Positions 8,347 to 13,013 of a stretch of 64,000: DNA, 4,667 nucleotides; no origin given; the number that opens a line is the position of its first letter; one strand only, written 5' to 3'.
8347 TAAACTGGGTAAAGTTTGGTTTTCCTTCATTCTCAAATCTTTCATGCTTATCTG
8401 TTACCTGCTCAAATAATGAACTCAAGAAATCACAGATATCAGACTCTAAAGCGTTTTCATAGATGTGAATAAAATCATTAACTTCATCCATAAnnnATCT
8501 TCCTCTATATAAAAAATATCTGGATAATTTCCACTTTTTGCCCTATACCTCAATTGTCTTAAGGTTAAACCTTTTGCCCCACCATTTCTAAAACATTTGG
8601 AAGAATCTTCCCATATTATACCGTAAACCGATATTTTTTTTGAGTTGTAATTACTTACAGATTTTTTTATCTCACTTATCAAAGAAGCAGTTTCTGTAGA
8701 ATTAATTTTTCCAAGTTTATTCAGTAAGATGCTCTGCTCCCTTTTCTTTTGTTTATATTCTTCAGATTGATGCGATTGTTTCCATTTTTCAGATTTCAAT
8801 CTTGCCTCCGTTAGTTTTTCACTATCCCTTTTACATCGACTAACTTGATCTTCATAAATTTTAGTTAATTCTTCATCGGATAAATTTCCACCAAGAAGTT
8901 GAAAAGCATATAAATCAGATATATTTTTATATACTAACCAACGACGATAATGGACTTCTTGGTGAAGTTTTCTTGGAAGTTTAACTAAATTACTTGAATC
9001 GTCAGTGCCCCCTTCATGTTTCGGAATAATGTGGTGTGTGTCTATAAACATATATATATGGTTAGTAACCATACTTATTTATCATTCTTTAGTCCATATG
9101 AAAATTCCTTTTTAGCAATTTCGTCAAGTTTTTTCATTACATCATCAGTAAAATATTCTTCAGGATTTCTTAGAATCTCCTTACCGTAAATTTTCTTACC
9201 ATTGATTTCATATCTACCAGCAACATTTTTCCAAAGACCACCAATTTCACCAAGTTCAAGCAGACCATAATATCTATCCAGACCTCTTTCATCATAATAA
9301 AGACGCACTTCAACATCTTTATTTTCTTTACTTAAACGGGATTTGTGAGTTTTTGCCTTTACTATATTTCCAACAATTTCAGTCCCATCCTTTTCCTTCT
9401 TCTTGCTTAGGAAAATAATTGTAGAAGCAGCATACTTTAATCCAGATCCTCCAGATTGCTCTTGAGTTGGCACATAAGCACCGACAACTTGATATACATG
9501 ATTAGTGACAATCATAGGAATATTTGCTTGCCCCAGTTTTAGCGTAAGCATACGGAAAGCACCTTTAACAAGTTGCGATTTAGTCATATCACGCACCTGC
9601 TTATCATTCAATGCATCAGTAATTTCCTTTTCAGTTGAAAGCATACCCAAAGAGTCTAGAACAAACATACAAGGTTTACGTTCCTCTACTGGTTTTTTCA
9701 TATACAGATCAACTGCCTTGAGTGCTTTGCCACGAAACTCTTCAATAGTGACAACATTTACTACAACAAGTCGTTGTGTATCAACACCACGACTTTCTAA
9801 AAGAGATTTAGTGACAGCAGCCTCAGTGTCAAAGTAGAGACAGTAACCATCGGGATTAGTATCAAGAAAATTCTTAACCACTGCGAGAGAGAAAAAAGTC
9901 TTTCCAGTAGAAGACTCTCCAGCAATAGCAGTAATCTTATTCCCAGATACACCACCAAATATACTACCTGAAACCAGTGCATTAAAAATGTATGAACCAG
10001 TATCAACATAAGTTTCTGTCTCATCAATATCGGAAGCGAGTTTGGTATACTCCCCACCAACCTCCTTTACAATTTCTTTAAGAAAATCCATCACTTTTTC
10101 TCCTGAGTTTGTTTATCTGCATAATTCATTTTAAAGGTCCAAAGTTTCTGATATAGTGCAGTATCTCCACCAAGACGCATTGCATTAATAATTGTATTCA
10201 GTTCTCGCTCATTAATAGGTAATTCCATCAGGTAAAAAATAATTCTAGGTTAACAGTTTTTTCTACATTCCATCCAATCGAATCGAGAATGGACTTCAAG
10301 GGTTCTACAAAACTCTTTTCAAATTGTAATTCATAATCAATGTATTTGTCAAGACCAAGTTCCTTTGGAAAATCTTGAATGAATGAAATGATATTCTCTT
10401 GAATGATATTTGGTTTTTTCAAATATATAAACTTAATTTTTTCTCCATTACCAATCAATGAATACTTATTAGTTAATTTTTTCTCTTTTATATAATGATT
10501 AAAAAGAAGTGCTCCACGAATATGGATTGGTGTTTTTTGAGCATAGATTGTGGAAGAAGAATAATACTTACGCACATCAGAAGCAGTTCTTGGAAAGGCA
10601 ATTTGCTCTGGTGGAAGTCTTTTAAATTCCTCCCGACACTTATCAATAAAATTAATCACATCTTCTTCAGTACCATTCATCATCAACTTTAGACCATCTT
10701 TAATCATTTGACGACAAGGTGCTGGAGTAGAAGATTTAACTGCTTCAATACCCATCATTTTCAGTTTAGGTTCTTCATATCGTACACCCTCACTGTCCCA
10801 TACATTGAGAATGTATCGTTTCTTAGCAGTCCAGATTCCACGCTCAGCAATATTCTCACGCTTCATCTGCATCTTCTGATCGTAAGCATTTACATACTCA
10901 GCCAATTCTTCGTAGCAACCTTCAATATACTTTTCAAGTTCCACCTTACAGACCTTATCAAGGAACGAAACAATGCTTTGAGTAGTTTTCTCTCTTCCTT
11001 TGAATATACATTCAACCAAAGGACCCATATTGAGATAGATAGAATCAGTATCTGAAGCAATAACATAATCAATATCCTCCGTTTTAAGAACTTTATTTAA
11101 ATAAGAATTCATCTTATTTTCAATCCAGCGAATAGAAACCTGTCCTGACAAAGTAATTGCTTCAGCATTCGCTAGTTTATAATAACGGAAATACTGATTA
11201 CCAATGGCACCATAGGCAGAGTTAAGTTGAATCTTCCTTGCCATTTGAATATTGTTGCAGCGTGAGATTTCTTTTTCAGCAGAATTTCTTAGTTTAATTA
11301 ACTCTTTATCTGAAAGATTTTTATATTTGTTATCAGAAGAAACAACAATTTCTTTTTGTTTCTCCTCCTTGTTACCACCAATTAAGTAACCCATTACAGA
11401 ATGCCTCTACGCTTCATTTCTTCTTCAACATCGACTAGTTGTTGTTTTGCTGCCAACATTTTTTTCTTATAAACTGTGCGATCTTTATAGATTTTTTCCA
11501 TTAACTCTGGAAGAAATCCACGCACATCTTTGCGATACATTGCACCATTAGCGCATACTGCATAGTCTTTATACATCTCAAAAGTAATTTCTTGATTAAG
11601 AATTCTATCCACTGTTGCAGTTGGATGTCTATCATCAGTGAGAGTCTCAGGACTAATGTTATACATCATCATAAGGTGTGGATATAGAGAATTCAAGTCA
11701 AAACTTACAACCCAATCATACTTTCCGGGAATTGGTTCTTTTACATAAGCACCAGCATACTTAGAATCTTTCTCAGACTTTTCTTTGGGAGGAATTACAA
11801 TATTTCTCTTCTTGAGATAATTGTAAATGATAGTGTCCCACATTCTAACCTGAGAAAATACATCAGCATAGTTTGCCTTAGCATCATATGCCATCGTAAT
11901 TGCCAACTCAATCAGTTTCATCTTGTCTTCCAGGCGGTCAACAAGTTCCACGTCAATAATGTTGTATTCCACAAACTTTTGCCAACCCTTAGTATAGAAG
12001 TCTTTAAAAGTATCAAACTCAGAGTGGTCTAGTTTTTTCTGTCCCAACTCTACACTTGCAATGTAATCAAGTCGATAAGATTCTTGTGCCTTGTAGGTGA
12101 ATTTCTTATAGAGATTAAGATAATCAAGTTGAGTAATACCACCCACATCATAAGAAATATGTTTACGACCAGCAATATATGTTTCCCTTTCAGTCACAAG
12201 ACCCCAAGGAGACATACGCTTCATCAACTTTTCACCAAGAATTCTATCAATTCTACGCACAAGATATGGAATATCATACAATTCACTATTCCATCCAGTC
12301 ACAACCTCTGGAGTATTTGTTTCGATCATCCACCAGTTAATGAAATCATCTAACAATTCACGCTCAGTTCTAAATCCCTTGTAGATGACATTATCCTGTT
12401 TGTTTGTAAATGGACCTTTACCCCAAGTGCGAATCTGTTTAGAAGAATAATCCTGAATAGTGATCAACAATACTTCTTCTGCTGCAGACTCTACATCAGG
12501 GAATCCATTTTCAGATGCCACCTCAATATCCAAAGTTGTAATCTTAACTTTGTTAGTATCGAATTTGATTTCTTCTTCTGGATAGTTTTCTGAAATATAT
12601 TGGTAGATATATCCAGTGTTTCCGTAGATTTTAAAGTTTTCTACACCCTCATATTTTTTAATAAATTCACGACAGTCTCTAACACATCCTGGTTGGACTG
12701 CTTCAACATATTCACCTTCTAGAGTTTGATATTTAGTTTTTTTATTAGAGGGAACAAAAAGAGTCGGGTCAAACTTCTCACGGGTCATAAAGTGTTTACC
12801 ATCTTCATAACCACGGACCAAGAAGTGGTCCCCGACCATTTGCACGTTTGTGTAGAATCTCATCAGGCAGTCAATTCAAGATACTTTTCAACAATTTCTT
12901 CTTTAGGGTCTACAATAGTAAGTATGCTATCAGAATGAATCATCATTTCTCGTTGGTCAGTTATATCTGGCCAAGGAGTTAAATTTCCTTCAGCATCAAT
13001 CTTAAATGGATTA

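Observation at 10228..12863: Naturally split, two-subunit gp43 DNA polymerase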

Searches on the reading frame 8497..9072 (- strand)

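Call 67: search_protein_families(library=phrogs, proteins=[window:8497-9072:-], max_evalue=0.01)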
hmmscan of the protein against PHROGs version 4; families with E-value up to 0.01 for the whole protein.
window:8497-9072:- (192 aa): 3 families
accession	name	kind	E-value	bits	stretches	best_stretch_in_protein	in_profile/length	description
phrog_655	-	DNA, RNA and nucleotide metabolism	2.6e-12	48.3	1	12-143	51-192/343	homing endonuclease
phrog_6050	-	DNA, RNA and nucleotide metabolism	0.00098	19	1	10-42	327-359/402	HNH endonuclease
phrog_15103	-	unknown function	0.0021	18.6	1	10-42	224-256/280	-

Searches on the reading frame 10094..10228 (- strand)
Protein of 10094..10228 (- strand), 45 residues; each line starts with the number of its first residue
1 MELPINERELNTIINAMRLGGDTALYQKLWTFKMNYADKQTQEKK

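Call 67: search_protein_families(library=phrogs, proteins=[window:10094-10228:-], max_evalue=0.01)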
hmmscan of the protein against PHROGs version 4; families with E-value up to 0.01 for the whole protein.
window:10094-10228:- (45 aa): 1 family
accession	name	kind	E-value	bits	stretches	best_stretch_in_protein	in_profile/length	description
phrog_38428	-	unknown function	3.9e-13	50.5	1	1-33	1-33/56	-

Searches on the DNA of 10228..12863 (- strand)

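Call 4: search_dna_similar(query=window:10228-12863:-, collection=phages, mode=distant, max_rows=30)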
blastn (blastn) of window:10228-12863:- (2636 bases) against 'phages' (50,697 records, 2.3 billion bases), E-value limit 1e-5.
Records with a match: 727; places in all: 728; records where one place covers at least 80% of the query: 100.
Best place of each record, by identity: 80-90% 2; 60-80% 725.
By first word of the organism name: Synechococcus 376; Klebsiella 160; Cyanophage 61; Prochlorococcus 24; Aeromonas 16; Serratia 14; Vibrio 11; Enterobacter 9; Marine 8; Yersinia 6; and 19 more.
By host as written in the record: - 190; Synechococcus 107; Klebsiella pneumoniae 63; Synechococcus sp. 38; Synechococcus sp. WH7803 28; Synechococcus sp. WH8102 20; Synechococcus sp. MW02 18; Synechococcus sp. WH 7803 15; and 118 more.
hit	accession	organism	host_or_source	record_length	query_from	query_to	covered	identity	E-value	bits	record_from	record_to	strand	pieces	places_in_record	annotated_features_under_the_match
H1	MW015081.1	Synechococcus phage S-SRM01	Synechococcus sp. KCZYC6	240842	1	2631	94%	83.7%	0e+0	2642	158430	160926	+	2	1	DNA polymerase | hypothetical protein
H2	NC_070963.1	Synechococcus phage S-SRM01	Synechococcus sp. KCZYC6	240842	1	2631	94%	83.7%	0e+0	2642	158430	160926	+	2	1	DNA polymerase | hypothetical protein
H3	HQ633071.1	Synechococcus phage S-SKS1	Synechococcus sp. WH7803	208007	1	2629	93%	76.6%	0e+0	1813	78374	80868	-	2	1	DNA polymerase | hypothetical protein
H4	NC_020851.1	Synechococcus phage S-SKS1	Synechococcus sp. WH7803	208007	1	2629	93%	76.6%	0e+0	1813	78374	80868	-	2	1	DNA polymerase | hypothetical protein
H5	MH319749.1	Marine virus AG-345-F15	single cell amplified by WGA-X; seawater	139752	1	2634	94%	75.3%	0e+0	1670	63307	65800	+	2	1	record has no annotation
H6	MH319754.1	Marine virus AG-345-L05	single cell amplified by WGA-X; seawater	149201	1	2629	92%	76.3%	0e+0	1751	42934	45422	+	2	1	record has no annotation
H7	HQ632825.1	Prochlorococcus phage P-SSM5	Prochlorococcus marinus NATL2A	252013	1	2629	91%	76.7%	0e+0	1790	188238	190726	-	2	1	DNA polymerase | hypothetical protein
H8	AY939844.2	Prochlorococcus phage P-SSM2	Prochlorococcus sp. NATL1A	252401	1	2629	91%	76.7%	0e+0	1786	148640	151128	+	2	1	gp43: DNA polymerase | hypothetical protein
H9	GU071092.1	Prochlorococcus phage P-SSM2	-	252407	1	2629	91%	76.7%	0e+0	1786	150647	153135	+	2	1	DNA polymerase | conserved hypothetical protein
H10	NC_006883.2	Prochlorococcus phage P-SSM2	Prochlorococcus sp. NATL1A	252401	1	2629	91%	76.7%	0e+0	1786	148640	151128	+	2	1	gp43: DNA polymerase | hypothetical protein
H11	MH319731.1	Marine virus AG-345-E02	single cell amplified by WGA-X; seawater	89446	1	2629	91%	76.6%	0e+0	1765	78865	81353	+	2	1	record has no annotation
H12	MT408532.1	Synechococcus phage SynMITS9220M01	Synechococcus sp. MIT S9220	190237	1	2634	94%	73.9%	0e+0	1512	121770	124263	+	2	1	DNA polymerase | hypothetical protein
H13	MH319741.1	Marine virus AG-345-E15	single cell amplified by WGA-X; seawater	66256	1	2634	93%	74.3%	0e+0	1543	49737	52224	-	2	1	record has no annotation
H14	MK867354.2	Synechococcus phage S-SCSM1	Synechococcus sp. WH 7803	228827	1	2629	94%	73.4%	0e+0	1470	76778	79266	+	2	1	DNA polymerase | hypothetical protein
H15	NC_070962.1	Synechococcus phage S-SCSM1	Synechococcus sp. WH 7803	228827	1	2629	94%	73.4%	0e+0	1470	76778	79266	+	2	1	DNA polymerase | hypothetical protein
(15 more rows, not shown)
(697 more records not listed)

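Call 6: get_annotated_region(hit=H1, flank=3000)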
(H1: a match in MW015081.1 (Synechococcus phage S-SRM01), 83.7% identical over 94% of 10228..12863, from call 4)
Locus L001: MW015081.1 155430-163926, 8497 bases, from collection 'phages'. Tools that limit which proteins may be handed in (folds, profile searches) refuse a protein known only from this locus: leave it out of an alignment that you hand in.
description: Synechococcus phage S-SRM01, complete genome.
organism: Synechococcus phage S-SRM01 (NCBI taxid 2781608)
taxonomy: Viruses; Duplodnaviria; Heunggongvirae; Uroviricota; Caudoviricetes; Kyanoviridae; Serangoonvirus; Serangoonvirus essarone
host: Synechococcus sp. KCZYC6; source: Serangoon Reservoir; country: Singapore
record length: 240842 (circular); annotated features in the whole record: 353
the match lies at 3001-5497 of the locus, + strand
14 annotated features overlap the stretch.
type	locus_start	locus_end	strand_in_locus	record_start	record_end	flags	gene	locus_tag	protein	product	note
CDS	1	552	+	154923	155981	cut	-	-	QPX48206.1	putative cytoplasmic protein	-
CDS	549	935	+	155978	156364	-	-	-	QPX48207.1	DNA polymerase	-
CDS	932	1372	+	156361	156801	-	-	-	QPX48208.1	translation repressor protein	-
CDS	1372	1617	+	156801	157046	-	-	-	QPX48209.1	hypothetical protein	-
CDS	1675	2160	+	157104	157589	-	-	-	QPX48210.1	heat-shock protein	-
CDS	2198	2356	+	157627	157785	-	-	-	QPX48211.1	hypothetical protein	-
CDS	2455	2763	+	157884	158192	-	-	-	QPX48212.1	hypothetical protein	-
CDS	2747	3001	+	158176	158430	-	-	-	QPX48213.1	hypothetical protein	-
CDS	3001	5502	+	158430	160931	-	-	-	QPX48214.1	DNA polymerase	-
CDS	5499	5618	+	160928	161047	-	-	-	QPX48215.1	hypothetical protein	-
CDS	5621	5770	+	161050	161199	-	-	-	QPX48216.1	hypothetical protein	-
CDS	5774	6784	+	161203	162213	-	-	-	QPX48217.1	recombinase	recombinase RecA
CDS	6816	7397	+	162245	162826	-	-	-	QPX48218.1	hypothetical protein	-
CDS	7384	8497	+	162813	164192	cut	-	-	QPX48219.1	DNA primase/helicase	-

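Call 7: get_annotated_region(hit=H8, flank=1000)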
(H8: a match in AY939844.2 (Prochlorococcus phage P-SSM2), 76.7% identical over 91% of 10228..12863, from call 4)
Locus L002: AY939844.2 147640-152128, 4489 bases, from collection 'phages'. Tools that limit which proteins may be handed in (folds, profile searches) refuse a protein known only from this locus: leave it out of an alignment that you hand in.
description: Prochlorococcus phage P-SSM2, complete genome.
organism: Prochlorococcus phage P-SSM2 (NCBI taxid 268746)
taxonomy: Viruses; Duplodnaviria; Heunggongvirae; Uroviricota; Caudoviricetes; Kyanoviridae; Salacisavirus; Salacisavirus pssm2
host: Prochlorococcus sp. NATL1A; source: -; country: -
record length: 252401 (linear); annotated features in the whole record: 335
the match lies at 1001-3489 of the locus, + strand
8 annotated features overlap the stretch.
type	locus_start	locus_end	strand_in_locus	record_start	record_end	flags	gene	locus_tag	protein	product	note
CDS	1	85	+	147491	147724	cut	-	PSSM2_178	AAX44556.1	hypothetical protein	T4-GC: 174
CDS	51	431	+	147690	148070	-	-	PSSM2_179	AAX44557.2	hypothetical protein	T4-GC: 175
CDS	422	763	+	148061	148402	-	-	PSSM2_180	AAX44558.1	hypothetical protein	T4-GC: 176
CDS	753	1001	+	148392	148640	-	-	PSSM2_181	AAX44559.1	hypothetical protein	T4-GC: 177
CDS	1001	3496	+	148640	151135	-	gp43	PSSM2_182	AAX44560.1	DNA polymerase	T4-GC: 178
CDS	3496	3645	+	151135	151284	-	-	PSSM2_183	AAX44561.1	hypothetical protein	T4-GC: 179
CDS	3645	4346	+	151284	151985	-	-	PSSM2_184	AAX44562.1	hypothetical protein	T4-GC: 180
CDS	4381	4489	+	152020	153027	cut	uvsX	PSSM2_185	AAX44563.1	UvsX RecA-like protein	T4-GC: 181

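Call 16: search_dna_similar(query=window:11215-11460:-, collection=phages, mode=distant, max_rows=30, max_evalue=0.001)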
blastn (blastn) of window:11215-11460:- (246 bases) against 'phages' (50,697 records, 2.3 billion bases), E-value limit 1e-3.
Records with a match: 223; places in all: 223; records where one place covers at least 80% of the query: 0.
Best place of each record, by identity: 95-99% 2; 90-95% 10; 80-90% 198; 60-80% 13.
By first word of the organism name: Synechococcus 168; Cyanophage 47; Prochlorococcus 8.
By host as written in the record: - 82; Synechococcus 42; Synechococcus sp. 28; Synechococcus sp. WH7803 17; Synechococcus sp. WH 7803 10; Synechococcus sp. WH8102 9; Parasynechococcus marenigrum WH 8102 4; Synechococcus sp. MW02 4; and 15 more.
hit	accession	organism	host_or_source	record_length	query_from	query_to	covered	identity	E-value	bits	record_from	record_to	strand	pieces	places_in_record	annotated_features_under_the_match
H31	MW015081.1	Synechococcus phage S-SRM01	Synechococcus sp. KCZYC6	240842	184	245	25%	88.7%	3e-13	82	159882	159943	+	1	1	DNA polymerase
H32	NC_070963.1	Synechococcus phage S-SRM01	Synechococcus sp. KCZYC6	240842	184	245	25%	88.7%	3e-13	82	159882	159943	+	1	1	DNA polymerase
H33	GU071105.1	Prochlorococcus phage Syn1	Synechococcus sp. WH8101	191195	182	245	26%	83.1%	2e-8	65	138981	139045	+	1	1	gp43: DNA polymerase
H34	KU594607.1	Cyanophage S-RIM44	Synechococcus sp.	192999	182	245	26%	83.1%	2e-8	65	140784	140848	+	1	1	DNA polymerase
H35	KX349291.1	Cyanophage S-RIM44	Synechococcus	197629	182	245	26%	83.1%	2e-8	65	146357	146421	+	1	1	DNA polymerase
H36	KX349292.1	Cyanophage S-RIM44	Synechococcus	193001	182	245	26%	83.1%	2e-8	65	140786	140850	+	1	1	DNA polymerase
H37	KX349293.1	Cyanophage S-RIM44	Synechococcus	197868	182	245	26%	83.1%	2e-8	65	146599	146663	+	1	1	DNA polymerase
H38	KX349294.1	Cyanophage S-RIM44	Synechococcus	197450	182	245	26%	83.1%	2e-8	65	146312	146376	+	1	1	DNA polymerase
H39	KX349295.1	Cyanophage S-RIM44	Synechococcus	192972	182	245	26%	83.1%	2e-8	65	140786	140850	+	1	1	DNA polymerase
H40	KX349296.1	Cyanophage S-RIM44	Synechococcus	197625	182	245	26%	83.1%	2e-8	65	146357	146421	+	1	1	DNA polymerase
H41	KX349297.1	Cyanophage S-RIM44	Synechococcus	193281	182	245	26%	83.1%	2e-8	65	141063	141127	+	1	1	DNA polymerase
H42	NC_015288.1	Prochlorococcus phage Syn1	Synechococcus sp. WH8101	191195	182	245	26%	83.1%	2e-8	65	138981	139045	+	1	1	gp43: DNA polymerase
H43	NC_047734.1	Cyanophage S-RIM44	Synechococcus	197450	182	245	26%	83.1%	2e-8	65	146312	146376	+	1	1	DNA polymerase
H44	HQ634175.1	Cyanophage P-RSM1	Prochlorococcus MIT9303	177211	185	246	25%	83.9%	2e-9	68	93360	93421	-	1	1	DNA polymerase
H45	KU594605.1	Cyanophage S-RIM50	Synechococcus sp.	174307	185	246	25%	83.9%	2e-9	68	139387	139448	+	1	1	DNA polymerase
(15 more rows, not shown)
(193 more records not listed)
